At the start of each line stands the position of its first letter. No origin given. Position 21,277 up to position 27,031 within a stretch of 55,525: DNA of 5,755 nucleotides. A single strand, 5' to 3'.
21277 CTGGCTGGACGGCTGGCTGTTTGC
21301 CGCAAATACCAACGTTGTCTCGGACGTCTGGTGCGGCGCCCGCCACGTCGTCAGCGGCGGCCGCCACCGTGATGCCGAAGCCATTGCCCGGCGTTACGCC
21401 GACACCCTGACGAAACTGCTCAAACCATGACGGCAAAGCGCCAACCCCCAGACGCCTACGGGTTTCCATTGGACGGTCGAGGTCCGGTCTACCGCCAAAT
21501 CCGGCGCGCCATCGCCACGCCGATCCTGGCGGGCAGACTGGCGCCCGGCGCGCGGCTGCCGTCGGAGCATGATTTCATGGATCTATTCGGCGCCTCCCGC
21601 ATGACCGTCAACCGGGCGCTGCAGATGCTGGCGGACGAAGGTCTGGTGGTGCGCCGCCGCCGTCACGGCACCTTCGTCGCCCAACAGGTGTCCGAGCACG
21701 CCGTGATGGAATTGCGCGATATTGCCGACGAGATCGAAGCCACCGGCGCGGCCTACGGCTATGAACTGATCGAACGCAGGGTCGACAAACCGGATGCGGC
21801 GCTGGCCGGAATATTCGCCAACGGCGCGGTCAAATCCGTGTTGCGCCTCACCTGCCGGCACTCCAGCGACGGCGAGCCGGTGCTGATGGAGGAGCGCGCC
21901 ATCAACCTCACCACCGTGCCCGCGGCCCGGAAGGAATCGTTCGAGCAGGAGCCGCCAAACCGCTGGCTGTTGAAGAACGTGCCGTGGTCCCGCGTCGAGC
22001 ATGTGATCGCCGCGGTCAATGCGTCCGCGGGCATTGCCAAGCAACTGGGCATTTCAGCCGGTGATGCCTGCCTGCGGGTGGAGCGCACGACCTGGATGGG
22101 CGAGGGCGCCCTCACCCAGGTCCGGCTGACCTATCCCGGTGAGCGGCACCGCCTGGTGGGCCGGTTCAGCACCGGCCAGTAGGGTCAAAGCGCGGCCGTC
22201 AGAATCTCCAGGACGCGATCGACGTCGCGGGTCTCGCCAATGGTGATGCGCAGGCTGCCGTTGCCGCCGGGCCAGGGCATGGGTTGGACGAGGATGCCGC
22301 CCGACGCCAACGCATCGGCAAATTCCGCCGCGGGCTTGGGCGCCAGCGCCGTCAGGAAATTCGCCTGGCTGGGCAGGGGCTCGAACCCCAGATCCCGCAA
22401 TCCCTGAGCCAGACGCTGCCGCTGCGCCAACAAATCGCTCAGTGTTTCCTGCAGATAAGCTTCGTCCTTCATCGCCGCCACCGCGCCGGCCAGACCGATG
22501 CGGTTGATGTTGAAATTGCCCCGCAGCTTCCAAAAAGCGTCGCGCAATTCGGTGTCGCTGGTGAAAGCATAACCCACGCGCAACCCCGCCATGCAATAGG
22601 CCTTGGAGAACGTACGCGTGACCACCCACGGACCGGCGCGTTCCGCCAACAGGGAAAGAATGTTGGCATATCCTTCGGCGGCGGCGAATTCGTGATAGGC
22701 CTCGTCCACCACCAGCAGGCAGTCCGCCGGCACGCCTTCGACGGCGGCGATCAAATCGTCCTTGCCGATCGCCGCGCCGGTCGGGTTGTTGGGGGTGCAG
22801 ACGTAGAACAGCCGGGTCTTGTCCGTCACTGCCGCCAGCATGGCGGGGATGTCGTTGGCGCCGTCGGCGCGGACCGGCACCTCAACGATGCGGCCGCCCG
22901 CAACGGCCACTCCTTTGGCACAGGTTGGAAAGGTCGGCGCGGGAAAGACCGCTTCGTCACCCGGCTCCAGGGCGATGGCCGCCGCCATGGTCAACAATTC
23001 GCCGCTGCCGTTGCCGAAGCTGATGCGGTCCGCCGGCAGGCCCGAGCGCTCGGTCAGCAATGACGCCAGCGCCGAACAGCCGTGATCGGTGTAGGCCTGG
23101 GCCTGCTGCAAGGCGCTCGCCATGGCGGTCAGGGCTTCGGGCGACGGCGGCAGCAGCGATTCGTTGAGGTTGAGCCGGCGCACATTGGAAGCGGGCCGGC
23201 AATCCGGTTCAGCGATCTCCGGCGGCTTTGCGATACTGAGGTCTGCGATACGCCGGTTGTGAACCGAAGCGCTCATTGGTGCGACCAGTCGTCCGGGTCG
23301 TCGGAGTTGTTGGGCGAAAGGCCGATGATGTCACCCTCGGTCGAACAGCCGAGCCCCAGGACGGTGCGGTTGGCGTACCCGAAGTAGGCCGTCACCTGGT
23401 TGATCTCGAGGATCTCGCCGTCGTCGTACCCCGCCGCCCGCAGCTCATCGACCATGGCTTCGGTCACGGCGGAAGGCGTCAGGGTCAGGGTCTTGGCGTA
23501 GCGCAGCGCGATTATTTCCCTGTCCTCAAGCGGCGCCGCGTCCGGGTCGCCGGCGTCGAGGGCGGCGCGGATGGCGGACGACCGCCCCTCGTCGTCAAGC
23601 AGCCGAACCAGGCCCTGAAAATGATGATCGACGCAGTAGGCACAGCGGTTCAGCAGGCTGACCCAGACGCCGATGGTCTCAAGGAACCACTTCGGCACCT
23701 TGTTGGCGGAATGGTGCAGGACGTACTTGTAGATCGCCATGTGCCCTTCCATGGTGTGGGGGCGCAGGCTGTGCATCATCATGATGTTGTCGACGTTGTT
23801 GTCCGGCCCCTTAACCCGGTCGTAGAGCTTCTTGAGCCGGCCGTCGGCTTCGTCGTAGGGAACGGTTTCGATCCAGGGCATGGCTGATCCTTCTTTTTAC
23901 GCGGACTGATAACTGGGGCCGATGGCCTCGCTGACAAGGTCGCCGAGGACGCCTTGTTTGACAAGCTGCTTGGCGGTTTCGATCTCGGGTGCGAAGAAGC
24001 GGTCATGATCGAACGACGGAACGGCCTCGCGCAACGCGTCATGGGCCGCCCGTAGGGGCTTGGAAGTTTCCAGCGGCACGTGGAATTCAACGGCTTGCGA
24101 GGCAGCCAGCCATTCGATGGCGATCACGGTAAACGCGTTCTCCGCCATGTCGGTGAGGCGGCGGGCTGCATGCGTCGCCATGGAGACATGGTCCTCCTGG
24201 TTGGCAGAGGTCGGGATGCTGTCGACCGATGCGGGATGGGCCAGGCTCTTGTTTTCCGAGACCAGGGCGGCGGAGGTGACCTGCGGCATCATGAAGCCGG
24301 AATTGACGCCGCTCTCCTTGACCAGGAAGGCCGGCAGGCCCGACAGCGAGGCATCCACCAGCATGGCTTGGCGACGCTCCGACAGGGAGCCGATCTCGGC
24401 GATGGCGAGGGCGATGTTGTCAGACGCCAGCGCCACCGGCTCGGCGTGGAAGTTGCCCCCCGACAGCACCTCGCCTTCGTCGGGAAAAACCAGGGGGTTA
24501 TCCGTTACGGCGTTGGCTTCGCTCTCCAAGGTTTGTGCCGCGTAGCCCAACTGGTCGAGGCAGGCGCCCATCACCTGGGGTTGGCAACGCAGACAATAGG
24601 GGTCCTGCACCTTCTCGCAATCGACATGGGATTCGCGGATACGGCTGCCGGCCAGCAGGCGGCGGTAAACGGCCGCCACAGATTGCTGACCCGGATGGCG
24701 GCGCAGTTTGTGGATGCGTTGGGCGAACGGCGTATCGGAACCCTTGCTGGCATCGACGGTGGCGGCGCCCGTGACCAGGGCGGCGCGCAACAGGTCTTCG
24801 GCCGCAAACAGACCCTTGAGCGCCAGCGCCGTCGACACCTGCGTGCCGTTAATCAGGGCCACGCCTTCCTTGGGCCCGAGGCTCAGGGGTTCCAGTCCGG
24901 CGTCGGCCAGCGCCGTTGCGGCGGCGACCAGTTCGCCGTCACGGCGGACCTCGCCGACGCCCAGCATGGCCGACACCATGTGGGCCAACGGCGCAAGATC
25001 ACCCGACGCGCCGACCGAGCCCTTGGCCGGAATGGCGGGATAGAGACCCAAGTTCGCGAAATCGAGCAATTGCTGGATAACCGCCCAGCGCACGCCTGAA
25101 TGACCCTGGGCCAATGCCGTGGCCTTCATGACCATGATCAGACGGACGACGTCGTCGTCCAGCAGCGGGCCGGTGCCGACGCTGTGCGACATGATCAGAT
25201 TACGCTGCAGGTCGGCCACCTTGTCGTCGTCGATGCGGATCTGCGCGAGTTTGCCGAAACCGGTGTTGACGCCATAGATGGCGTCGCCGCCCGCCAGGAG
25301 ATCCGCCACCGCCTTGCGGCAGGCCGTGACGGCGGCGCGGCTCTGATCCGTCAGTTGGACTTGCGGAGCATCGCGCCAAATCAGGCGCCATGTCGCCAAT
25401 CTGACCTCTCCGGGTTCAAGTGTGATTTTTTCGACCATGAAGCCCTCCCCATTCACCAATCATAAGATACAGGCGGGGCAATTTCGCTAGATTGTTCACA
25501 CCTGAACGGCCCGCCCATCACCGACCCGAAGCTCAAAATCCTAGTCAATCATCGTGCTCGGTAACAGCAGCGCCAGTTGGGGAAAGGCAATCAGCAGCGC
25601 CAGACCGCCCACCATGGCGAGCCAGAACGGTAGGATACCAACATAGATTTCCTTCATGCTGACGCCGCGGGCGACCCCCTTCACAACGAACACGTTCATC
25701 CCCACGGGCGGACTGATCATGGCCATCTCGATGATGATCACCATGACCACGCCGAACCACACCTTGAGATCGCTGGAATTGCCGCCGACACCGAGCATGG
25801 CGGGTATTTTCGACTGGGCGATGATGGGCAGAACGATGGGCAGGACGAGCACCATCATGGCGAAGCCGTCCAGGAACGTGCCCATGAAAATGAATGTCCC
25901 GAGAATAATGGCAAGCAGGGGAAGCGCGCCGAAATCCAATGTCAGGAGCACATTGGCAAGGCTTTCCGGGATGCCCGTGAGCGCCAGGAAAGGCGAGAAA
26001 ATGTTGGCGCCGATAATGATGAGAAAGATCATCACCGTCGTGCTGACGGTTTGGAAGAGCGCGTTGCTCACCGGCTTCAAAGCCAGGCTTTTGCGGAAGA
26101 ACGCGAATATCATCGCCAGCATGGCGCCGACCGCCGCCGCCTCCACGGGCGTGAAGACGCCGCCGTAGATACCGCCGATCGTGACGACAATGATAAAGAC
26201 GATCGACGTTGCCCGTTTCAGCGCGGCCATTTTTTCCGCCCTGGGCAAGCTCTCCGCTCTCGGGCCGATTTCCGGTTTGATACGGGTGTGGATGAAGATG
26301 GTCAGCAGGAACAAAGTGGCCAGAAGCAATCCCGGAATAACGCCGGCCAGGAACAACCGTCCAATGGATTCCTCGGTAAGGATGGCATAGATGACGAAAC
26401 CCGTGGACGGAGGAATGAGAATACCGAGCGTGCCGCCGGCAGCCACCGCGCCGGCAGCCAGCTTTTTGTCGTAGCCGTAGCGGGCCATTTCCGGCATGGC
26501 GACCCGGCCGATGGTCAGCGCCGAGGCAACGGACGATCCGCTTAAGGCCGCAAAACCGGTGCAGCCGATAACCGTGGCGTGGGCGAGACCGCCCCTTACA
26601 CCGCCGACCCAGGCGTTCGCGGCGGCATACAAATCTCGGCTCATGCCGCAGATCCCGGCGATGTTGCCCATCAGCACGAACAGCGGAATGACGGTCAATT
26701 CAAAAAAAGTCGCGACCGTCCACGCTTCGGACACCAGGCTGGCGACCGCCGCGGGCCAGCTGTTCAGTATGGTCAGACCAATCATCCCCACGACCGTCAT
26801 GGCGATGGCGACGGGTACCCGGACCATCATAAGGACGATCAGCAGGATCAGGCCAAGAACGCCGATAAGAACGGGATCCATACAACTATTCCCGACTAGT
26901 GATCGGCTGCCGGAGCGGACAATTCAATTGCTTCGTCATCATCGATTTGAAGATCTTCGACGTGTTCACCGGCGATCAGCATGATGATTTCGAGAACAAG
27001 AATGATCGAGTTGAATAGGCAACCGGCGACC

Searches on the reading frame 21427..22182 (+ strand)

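Call 83: search_protein_families(library=pfam, max_evalue=0.001, proteins=[window:21427-22182:+])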
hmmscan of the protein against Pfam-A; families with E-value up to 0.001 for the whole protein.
window:21427-22182:+ (251 aa): 4 families
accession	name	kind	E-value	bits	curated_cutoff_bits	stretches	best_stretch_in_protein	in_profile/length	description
PF07702.18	UTRA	-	3.2e-27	95.5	23.8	1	107-241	3-140/141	UTRA domain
PF00392.27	GntR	-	4.8e-20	71.4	27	1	22-84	2-64/64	Bacterial regulatory proteins, gntR family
PF13545.12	HTH_Crp_2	-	5.9e-05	23.4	27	1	47-79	25-57/70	Crp-like helix-turn-helix domain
PF25213.1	HVO_A0261_N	-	0.00015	22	35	1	48-105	28-83/86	HVO_A0261 N-terminal domain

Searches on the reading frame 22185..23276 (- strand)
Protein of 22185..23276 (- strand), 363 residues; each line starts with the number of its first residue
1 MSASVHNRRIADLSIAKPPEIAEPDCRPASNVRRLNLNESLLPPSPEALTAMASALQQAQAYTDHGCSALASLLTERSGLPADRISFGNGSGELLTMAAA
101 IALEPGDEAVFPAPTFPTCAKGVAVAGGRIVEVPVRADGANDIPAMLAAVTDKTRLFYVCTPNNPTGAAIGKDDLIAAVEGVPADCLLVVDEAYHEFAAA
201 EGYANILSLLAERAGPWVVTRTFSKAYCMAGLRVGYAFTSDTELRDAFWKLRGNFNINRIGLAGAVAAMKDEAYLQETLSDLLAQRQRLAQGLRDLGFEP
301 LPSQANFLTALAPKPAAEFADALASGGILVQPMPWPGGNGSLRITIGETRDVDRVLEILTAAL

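Call 78: search_protein_families(library=pfam, max_evalue=0.00001, proteins=[window:22185-23276:-])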
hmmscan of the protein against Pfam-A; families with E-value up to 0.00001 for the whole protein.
window:22185-23276:- (363 aa): 1 family
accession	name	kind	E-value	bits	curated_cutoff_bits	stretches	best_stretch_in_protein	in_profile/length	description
PF00155.27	Aminotran_1_2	-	1.1e-54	186.4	19.7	1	34-358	5-360/361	Aminotransferase class I and II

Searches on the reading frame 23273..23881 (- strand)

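Call 83: search_protein_families(library=pfam, max_evalue=0.001, proteins=[window:23273-23881:-])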
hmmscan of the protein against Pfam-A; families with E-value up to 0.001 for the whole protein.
window:23273-23881:- (202 aa): 1 family
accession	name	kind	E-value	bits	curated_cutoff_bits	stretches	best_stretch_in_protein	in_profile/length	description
PF02627.25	CMD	-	4.9e-07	30.1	23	0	44-93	4-51/84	Carboxymuconolactone decarboxylase family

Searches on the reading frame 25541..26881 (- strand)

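Call 78: search_protein_families(library=pfam, max_evalue=0.00001, proteins=[window:25541-26881:-])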
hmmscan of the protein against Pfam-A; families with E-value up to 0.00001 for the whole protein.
window:25541-26881:- (446 aa): 1 family
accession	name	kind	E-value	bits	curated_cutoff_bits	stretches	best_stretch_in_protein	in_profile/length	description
PF06808.19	DctM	-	1.9e-92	310.7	23.8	1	11-436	1-413/413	Tripartite ATP-independent periplasmic transporter, DctM component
